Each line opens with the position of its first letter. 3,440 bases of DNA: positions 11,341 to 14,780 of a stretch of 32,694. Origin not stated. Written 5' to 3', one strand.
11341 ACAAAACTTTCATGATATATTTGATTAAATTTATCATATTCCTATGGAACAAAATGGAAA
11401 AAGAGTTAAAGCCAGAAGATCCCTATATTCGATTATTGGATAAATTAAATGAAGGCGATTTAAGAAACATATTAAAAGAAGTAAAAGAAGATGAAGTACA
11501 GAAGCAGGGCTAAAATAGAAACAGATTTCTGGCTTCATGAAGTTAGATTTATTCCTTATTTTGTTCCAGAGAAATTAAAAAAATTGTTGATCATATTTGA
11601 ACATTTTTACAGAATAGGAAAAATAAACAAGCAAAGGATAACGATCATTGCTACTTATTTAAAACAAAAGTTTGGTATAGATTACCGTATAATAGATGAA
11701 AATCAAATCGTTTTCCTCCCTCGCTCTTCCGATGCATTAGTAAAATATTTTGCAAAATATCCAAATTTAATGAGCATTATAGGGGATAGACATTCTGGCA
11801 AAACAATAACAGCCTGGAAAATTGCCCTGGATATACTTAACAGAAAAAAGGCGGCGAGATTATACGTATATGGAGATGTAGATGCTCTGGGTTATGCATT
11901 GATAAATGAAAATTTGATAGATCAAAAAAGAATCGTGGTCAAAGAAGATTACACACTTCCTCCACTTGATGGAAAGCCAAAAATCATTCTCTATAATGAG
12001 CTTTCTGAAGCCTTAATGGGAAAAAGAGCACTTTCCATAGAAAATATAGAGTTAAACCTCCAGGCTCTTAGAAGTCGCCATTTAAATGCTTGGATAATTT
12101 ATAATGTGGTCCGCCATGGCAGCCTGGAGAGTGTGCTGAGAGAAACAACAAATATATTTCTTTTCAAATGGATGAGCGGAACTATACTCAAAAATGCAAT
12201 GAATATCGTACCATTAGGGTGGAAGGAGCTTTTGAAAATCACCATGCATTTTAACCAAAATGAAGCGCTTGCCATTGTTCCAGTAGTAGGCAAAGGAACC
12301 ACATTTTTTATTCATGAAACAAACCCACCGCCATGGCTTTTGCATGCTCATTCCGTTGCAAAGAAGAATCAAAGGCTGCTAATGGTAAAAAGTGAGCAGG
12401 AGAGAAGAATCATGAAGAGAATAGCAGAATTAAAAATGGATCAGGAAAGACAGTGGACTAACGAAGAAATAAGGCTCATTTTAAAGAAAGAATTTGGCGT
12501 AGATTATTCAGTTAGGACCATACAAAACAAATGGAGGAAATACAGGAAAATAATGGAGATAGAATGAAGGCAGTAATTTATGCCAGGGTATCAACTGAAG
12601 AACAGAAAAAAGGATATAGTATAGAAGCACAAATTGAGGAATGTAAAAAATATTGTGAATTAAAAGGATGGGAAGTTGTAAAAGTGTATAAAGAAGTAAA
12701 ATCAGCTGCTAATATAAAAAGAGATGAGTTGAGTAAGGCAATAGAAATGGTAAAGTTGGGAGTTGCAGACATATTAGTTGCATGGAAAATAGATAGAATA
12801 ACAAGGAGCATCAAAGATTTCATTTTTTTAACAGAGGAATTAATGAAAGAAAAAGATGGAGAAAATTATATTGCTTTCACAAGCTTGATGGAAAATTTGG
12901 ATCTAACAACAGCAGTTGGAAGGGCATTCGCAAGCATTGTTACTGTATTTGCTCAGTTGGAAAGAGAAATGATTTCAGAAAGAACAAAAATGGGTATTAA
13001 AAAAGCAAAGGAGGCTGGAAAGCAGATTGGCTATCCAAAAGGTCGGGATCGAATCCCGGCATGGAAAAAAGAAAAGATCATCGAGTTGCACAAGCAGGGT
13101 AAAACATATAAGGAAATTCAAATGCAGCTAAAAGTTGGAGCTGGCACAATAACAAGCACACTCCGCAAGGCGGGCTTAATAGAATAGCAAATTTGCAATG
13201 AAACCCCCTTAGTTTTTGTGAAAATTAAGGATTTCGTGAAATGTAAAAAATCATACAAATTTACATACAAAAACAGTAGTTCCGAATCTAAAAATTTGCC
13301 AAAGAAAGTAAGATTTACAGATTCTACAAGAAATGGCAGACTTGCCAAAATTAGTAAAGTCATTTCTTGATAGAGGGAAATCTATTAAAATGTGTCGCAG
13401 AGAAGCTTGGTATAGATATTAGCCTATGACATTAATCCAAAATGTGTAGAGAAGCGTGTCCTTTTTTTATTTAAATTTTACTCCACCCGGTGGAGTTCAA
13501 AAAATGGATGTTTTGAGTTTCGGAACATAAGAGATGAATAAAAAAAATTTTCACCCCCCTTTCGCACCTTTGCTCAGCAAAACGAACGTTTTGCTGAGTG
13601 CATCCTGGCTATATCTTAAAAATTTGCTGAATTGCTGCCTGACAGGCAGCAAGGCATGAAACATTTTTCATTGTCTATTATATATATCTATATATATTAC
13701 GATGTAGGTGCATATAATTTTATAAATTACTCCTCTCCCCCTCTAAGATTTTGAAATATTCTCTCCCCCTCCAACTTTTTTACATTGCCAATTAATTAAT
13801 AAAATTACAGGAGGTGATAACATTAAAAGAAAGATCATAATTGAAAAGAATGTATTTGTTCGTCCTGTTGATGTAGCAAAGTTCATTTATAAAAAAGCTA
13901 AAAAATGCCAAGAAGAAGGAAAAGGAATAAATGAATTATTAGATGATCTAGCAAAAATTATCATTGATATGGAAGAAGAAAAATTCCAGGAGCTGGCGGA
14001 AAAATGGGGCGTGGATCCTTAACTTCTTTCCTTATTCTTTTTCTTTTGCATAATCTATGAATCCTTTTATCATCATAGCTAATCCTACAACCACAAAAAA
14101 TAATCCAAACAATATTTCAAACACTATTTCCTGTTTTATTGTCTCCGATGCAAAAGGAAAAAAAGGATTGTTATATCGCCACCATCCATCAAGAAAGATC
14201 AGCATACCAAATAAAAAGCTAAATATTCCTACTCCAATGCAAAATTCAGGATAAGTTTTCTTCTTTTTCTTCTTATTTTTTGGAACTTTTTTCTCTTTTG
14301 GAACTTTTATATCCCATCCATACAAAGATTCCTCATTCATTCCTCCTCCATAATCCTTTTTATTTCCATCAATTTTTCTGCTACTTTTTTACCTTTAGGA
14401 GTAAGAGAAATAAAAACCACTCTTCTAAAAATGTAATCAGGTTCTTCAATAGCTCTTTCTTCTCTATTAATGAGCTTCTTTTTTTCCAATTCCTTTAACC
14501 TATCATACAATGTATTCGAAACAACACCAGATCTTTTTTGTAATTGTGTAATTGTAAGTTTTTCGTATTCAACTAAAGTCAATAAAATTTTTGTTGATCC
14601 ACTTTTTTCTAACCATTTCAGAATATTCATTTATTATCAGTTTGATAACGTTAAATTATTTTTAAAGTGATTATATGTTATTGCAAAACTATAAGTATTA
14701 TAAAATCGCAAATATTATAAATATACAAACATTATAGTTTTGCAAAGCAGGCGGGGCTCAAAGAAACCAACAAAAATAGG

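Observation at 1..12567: Capsid-less virion-like module: candidate pleomorphic or spindle-type provirus, or vesicle-forming plasmid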

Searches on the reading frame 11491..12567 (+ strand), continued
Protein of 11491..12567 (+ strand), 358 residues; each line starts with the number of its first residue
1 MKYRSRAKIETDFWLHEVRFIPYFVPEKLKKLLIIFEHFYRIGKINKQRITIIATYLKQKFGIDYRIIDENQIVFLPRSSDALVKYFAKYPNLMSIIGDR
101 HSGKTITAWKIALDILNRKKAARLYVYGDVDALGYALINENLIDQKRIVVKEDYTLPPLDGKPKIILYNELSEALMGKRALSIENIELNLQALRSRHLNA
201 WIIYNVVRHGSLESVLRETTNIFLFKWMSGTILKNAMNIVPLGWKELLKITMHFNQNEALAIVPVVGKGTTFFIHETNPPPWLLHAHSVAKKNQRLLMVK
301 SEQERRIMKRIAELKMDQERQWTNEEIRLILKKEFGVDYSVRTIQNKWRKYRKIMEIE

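Call 55: find_encoding_contigs(protein=P0020, flank=10000, max_places=2)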
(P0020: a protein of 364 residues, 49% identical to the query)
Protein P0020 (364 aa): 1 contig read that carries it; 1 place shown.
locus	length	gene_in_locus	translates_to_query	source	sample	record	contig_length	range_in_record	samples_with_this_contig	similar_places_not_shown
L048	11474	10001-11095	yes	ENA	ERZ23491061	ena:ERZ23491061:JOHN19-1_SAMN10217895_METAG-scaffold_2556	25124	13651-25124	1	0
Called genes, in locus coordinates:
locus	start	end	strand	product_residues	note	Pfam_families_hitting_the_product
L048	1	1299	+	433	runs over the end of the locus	PF10102:DUF2341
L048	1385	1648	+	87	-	-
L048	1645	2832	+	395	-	-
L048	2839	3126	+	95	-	-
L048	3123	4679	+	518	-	-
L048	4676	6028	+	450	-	-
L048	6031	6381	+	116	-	PF19075:DUF5771 (weak)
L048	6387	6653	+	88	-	-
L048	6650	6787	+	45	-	-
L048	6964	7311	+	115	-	-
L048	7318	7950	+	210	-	-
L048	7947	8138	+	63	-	-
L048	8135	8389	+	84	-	-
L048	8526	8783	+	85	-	-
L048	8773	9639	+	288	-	-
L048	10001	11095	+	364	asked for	-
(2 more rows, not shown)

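Call 70: search_protein_representatives(alignment_id=A1)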
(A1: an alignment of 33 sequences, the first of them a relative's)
Query: 33 sequences, 360 profile positions. Proteins with E-value up to 0.001 (for the whole library): 35; up to 1e-10: 30; up to 1e-30: 20. The best 35 are listed.
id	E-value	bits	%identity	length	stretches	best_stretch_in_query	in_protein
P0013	1.3e-148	511.0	-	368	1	2-358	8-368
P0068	2.6e-147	506.7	-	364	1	1-359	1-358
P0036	4.4e-147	506.0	-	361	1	1-358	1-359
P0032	2.3e-136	470.7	-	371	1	3-355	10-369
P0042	1.3e-119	415.6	-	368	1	3-358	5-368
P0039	2.6e-119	414.6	-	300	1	59-358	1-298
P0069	1.1e-100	353.3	-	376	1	11-294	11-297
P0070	3.2e-95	335.3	-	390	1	2-337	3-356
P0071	3.4e-80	285.9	-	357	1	6-300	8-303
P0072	7.9e-73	261.7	-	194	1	1-187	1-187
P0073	5.1e-71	255.7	-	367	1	7-332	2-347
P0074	8.0e-70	251.8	-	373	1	23-357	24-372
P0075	1.9e-67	244.0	-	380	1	6-333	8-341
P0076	3.1e-58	213.7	-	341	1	4-349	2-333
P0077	2.0e-55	204.4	-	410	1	11-340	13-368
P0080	3.5e-44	167.4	-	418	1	16-353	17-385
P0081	6.7e-41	156.6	-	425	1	77-294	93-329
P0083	1.8e-30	122.3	-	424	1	11-294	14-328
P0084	8.0e-30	120.2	-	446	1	69-338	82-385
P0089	1.1e-17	80.2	-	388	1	30-249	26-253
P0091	9.9e-12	60.7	-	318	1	77-332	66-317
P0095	1.1e-04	37.5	-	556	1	92-318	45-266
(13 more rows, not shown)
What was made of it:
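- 35 of 1.84 billion representatives (call 70).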

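Call 71: list_cluster_members(proteins=[P0069, P0073, P0077, P0080, P0081, P0083, P0084, P0089, P0091, P0095])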
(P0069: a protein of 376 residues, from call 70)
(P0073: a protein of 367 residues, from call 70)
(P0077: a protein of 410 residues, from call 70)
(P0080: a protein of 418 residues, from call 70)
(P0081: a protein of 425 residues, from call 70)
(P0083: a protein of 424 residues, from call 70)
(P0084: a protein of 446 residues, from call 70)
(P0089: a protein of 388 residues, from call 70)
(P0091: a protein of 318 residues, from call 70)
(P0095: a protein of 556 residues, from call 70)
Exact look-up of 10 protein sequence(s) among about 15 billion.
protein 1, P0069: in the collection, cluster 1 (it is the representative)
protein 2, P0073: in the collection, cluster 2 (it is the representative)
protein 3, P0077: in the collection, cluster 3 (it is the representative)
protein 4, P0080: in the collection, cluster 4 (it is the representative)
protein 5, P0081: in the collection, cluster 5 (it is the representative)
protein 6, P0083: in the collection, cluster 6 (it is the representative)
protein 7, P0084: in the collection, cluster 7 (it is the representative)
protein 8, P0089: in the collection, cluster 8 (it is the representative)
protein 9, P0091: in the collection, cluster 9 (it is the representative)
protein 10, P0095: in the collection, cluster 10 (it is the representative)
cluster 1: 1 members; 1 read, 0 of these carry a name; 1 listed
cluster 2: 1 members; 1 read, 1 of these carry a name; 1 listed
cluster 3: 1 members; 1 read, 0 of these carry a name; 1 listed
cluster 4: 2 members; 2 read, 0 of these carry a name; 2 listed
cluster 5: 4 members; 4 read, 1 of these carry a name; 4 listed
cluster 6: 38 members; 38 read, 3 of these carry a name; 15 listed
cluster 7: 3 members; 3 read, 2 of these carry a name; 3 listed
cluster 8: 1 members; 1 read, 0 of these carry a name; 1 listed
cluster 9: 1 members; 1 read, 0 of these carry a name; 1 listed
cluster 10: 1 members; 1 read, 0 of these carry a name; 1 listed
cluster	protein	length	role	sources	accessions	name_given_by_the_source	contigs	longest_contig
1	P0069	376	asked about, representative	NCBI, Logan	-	-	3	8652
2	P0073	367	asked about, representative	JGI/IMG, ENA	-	hypothetical protein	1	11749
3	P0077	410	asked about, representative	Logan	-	-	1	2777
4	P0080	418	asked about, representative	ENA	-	-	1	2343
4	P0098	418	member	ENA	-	-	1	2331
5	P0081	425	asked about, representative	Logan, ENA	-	-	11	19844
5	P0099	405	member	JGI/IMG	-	hypothetical protein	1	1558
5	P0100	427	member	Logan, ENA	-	-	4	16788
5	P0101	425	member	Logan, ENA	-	-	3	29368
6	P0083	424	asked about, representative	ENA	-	-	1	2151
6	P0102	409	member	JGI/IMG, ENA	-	hypothetical protein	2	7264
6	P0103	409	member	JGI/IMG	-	hypothetical protein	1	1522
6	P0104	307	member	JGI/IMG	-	hypothetical protein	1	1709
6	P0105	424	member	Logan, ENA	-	-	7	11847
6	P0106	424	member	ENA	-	-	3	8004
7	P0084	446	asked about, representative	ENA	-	-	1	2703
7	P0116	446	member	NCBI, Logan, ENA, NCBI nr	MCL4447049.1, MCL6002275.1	MAG: hypothetical protein M1556_01320 [Candidatus Thermoplasmatota archaeon] | hypothetical protein [Candidatus Thermoplasmatota archaeon]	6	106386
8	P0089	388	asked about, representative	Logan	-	-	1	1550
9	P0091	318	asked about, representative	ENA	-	-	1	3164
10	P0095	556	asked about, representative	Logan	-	-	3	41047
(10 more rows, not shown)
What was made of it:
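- Named members are Thermoplasmatota (call 71).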

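Call 75: search_protein_families(library=pfam, max_evalue=0.01, proteins=[L007:1607-3481:+, L007:4078-5598:+, L007:5595-6902:+, L008:16887-17813:+, L007:12405-13340:-, L007:859-1596:+, L007:13356-13910:-])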
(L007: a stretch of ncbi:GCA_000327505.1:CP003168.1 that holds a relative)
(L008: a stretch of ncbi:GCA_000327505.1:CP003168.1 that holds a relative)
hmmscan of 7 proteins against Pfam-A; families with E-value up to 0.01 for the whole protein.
L007:1607-3481:+ (624 aa): 1 family
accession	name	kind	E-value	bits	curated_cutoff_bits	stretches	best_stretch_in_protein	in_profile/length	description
PF24067.1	Beta-prop_BT_1020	-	0.00077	19.6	27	1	334-389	44-103/236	BT_1020-like, N-terminal beta propeller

L007:4078-5598:+ (506 aa): 0 families

L007:5595-6902:+ (435 aa): 0 families

L008:16887-17813:+ (308 aa): 12 families
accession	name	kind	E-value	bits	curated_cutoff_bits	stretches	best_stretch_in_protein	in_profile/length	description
PF13412.12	HTH_24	-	3.8e-08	33.2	21.9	1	9-49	6-48/48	Winged helix-turn-helix DNA-binding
PF01022.26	HTH_5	-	2.3e-06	27.8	22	1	11-49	7-46/47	Bacterial regulatory protein, arsR family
PF12802.13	MarR_2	-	2.1e-05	25.1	27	1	18-50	19-52/61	MarR family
PF01047.28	MarR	-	2.4e-05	24.5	24.6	1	16-49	15-48/59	MarR family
PF13463.12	HTH_27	-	0.00027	21.6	22.2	1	11-53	8-49/68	Winged helix DNA-binding domain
PF12840.13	HTH_20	-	0.00027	21.3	27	1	9-50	7-50/51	Helix-turn-helix domain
PF14947.12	HTH_45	-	0.00081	19.8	25.5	1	9-77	9-64/77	Winged helix-turn-helix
PF24409.1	wHTH-PRTase_assc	-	0.0022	18.4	27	0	10-49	2-42/83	wHTH-PRTase associated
PF13601.12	HTH_34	-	0.0028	18.2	27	1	20-79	16-69/80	Winged helix DNA-binding domain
PF08279.18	HTH_11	-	0.003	17.8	25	1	11-55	5-49/55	HTH domain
PF03551.20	PadR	-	0.0035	17.8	27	0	30-79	29-73/75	Transcriptional regulator PadR-like family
PF14493.12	HTH_40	-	0.0037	18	27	1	11-53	5-46/89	Helix-turn-helix domain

L007:12405-13340:- (311 aa): 0 families

L007:859-1596:+ (245 aa): 4 families
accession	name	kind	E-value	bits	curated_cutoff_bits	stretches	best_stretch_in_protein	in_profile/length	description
PF18370.7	RGI_lyase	-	3e-05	24.7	27.8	1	33-108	9-83/86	Rhamnogalacturonan I lyases beta-sheet domain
PF13346.12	ABC2_membrane_5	-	0.0014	18.7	25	1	121-210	109-197/205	ABC-2 family transporter protein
PF21910.2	GH85_C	-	0.0025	18.6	27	1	40-111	16-90/95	GH85 endohexosaminidases, C-terminal domain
PF01108.23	Tissue_fac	-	0.0054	17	27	1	11-99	4-102/107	Tissue factor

L007:13356-13910:- (184 aa): 3 families
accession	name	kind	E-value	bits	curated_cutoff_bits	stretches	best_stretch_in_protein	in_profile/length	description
PF22665.2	DUF6293_C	-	0.004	18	27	1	40-80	61-99/101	DUF6293 C-terminal winged helix domain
PF13601.12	HTH_34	-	0.0063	17.1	27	1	29-82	18-72/80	Winged helix DNA-binding domain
PF14277.12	DUF4364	-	0.007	16.6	26.9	1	28-83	23-74/162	Domain of unknown function (DUF4364)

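Call 81: find_encoding_contigs(protein=P0116, flank=10000, max_places=2)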
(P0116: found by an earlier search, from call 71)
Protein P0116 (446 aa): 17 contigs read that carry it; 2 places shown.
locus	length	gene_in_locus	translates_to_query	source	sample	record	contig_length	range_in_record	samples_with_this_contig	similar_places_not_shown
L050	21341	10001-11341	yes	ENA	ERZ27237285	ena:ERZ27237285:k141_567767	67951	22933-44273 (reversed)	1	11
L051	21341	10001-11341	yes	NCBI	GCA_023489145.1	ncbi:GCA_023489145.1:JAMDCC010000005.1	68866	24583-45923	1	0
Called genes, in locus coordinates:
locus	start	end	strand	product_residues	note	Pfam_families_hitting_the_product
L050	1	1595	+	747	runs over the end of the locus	-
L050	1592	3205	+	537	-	-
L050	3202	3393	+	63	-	-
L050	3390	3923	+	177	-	-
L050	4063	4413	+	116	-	-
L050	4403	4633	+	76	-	-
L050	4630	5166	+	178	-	-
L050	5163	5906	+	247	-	-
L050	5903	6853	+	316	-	-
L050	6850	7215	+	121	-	-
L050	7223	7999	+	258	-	-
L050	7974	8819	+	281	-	-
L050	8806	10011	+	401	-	-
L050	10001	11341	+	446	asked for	-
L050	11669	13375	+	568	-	PF10592:AIPR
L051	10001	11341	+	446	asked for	-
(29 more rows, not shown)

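Call 82: find_encoding_contigs(protein=P0043, flank=10000, max_places=2)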
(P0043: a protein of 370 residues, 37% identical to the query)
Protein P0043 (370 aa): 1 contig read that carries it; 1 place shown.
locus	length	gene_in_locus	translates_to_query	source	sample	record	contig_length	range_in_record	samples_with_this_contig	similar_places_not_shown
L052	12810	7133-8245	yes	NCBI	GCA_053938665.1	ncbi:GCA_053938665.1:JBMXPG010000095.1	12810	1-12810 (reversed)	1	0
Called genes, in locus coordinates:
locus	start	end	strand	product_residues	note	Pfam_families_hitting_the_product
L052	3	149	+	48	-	?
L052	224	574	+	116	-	-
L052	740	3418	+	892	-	PF01835:MG2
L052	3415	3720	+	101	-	-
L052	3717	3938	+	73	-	-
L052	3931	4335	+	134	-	-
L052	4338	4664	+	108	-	-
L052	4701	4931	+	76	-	-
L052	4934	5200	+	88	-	-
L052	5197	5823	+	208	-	-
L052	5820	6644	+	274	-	-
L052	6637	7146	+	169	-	-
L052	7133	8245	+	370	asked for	-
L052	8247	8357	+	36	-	-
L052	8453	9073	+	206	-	PF00239:Resolvase, PF08281:Sigma70_r4_2 (faint), PF13412:HTH_24 (faint), PF13565:HTH_32 (weak), PF04545:Sigma70_r4 (weak), PF13384:HTH_23 (weak), PF13936:HTH_38 (weak)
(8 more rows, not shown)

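Call 108: search_protein_families(library=ncbifam, max_evalue=0.001, proteins=[L022:12674-13381:+, L022:13378-14091:+, L022:15518-16123:-, L022:16159-16596:-, L022:16673-17194:-, L022:17337-18341:+, L022:18338-19234:-, L022:20063-20974:+])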
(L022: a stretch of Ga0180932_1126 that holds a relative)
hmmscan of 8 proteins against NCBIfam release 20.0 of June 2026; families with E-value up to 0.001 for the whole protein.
L022:12674-13381:+ (235 aa): 0 families

L022:13378-14091:+ (237 aa): 0 families

L022:15518-16123:- (201 aa): 0 families

L022:16159-16596:- (145 aa): 0 families

L022:16673-17194:- (173 aa): 0 families

L022:17337-18341:+ (334 aa): 4 families
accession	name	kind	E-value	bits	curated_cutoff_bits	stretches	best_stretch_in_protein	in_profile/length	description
TIGR04070.1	photo_TT_lyase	equivalog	1.4e-23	83.4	400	1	67-242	81-254/338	spore photoproduct lyase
TIGR03886.1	lyase_spl_fam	equivalog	8.2e-10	38.4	437.55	1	63-238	76-257/346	spore photoproduct lyase family protein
NF038135.1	rSAM_Rv2578c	equivalog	9.3e-05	21.6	430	1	172-239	178-248/317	Rv2578c family radical SAM protein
NF033668.1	rSAM_PA0069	hypoth_equivalog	0.00096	18.3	360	0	116-227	115-231/348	PA0069 family radical SAM protein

L022:18338-19234:- (298 aa): 2 families
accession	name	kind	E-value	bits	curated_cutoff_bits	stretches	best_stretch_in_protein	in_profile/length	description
TIGR04474.1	tcm_partner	subfamily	4.6e-36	125.1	53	1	9-260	2-256/263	three-Cys-motif partner protein TcmP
NF003331.0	PRK04338.1-7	equivalog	1.8e-05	23.7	560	0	68-122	74-128/376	tRNA (guanine(26)-N(2))-dimethyltransferase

L022:20063-20974:+ (303 aa): 0 families

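Call 114: search_protein_families(library=phrogs, max_evalue=5, proteins=[L021:2743-3039:+, L011:7590-7880:+, L027:7470-7763:+, L007:6895-7182:+])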
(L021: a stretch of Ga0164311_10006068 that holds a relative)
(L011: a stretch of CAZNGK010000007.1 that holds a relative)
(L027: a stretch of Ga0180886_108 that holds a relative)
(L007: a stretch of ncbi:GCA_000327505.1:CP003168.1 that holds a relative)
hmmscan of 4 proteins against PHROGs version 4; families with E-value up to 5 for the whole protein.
L021:2743-3039:+ (98 aa): 2 families
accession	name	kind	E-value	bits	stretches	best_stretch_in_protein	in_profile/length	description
phrog_15706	-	unknown function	0.008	17.7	1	15-91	2-76/77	-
phrog_987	-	unknown function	0.3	12.4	1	28-60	12-44/66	-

L011:7590-7880:+ (96 aa): 1 family
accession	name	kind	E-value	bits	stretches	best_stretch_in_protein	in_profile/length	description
phrog_15706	-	unknown function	0.16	13.5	1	11-88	2-77/77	-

L027:7470-7763:+ (97 aa): 0 families

L007:6895-7182:+ (95 aa): 1 family
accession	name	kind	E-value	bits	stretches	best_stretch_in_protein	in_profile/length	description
phrog_2418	-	unknown function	0.35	11.2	1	24-91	173-239/291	-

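Call 115: search_protein_families(library=pfam, max_evalue=5, proteins=[L021:2743-3039:+, L011:7590-7880:+, L027:7470-7763:+, L007:6895-7182:+])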
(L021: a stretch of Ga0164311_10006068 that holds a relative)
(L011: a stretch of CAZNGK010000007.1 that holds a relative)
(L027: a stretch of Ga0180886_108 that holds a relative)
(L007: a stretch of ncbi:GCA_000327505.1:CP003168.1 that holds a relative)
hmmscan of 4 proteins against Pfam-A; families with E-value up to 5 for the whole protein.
L021:2743-3039:+ (98 aa): 3 families
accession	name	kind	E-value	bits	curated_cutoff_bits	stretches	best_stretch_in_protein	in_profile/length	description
PF14633.12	SH2_2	-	0.012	15.5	27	1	48-93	44-89/211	SH2 domain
PF02142.27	MGS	-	0.11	13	24.1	1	29-69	36-76/94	MGS-like domain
PF25632.1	Fusello_VP2_Capsid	-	0.12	13.2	27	1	16-29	1-14/74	Fusellovirus capsid protein VP2 family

L011:7590-7880:+ (96 aa): 1 family
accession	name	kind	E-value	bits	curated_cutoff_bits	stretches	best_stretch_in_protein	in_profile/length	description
PF23402.1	LTI65_LTI78_NYQTKV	-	0.016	15.8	28.1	1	25-69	4-48/61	LTI65/LTI78 NYQTKV repeat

L027:7470-7763:+ (97 aa): 1 family
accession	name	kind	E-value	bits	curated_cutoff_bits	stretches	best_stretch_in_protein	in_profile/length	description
PF23402.1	LTI65_LTI78_NYQTKV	-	0.15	12.6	28.1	1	29-74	3-48/61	LTI65/LTI78 NYQTKV repeat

L007:6895-7182:+ (95 aa): 0 families

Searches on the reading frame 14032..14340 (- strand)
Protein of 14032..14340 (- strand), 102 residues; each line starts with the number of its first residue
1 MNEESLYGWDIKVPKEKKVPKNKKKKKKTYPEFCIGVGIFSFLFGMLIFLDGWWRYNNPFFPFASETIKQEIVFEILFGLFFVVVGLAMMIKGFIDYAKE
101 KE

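Call 7: search_protein_families(library=pfam, max_evalue=0.01, proteins=[window:14032-14340:-])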
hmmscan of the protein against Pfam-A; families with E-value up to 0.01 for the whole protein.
window:14032-14340:- (102 aa): 4 families
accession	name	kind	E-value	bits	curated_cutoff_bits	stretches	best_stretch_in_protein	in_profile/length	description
PF03729.18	DUF308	-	0.0016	19.1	25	0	73-94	23-44/73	Short repeat of unknown function (DUF308)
PF02656.20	DUF202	-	0.0019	19.1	23.4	0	74-99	39-64/68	Domain of unknown function (DUF202)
PF14296.11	O-ag_pol_Wzy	-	0.0051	16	26.6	1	24-101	42-120/468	O-antigen polysaccharide polymerase Wzy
PF06664.17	WLS-like_TM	-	0.0085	15.9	28.3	1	20-91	100-168/247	Wntless-like, transmembrane domain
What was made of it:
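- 14032..14630 (-): Divergent pair: two-TM protein and a MarR/TrmB-like wHTH regulator. Call 7.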

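Call 10: search_protein_families(library=phrogs, max_evalue=0.01, proteins=[window:14032-14340:-])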
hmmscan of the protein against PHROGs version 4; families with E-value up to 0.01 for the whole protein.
window:14032-14340:- (102 aa): 1 family
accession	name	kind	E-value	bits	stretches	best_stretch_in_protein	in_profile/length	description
phrog_23747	-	unknown function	0.0071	17.7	1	44-95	16-62/127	-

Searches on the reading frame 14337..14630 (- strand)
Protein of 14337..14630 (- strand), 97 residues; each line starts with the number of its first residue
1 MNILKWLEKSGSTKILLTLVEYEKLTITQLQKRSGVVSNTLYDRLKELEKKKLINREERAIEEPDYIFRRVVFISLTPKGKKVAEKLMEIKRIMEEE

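Call 7: search_protein_families(library=pfam, max_evalue=0.01, proteins=[window:14337-14630:-])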
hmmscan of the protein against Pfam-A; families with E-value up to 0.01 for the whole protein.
window:14337-14630:- (97 aa): 11 families
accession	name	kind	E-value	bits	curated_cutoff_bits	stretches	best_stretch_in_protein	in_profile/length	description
PF01978.25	TrmB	-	4.2e-07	30.2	25.6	1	14-60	12-58/68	Sugar-specific transcriptional regulator TrmB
PF01047.28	MarR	-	1.6e-06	28.3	24.6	1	13-58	6-51/59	MarR family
PF01638.23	HxlR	-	5.6e-06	26.6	20.8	1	14-94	9-83/91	HxlR-like helix-turn-helix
PF13412.12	HTH_24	-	2.2e-05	24.4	21.9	1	14-54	7-47/48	Winged helix-turn-helix DNA-binding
PF22381.2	Staph_reg_Sar_Rot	-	0.00017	22.1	27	1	15-86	19-84/85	Transcriptional regulator SarA/Rot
PF25213.1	HVO_A0261_N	-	0.0008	19.7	35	0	15-90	16-77/86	HVO_A0261 N-terminal domain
PF03551.20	PadR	-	0.0015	19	27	1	29-84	18-73/75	Transcriptional regulator PadR-like family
PF12840.13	HTH_20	-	0.0038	17.6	27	1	15-56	9-50/51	Helix-turn-helix domain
PF05043.19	Mga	-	0.0047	17.9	21.1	1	6-50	12-56/87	Mga helix-turn-helix domain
PF22166.2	ArnR1-like_WHD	-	0.007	17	26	0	14-91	13-87/90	ArnR1-like, winged-helix domain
PF13601.12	HTH_34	-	0.0074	16.9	27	0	14-89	4-74/80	Winged helix DNA-binding domain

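Call 10: search_protein_families(library=phrogs, max_evalue=0.01, proteins=[window:14337-14630:-])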
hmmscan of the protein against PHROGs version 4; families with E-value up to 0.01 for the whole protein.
window:14337-14630:- (97 aa): 6 families
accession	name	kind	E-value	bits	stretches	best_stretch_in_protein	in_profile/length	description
phrog_11046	-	transcription regulation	1.9e-05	25.5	1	13-96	12-89/94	transcriptional regulator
phrog_11195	-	unknown function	3.5e-05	24.2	1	5-83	19-91/122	-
phrog_18020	-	DNA, RNA and nucleotide metabolism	0.00057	20.8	1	23-84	52-111/248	replication initiation O-like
phrog_12817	-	transcription regulation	0.0014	19.5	1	11-93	74-149/151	transcriptional regulator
phrog_2440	-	transcription regulation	0.0021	19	1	14-59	32-80/126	transcriptional regulator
phrog_678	-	DNA, RNA and nucleotide metabolism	0.003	18.2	1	11-83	74-142/346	replication initiation O-like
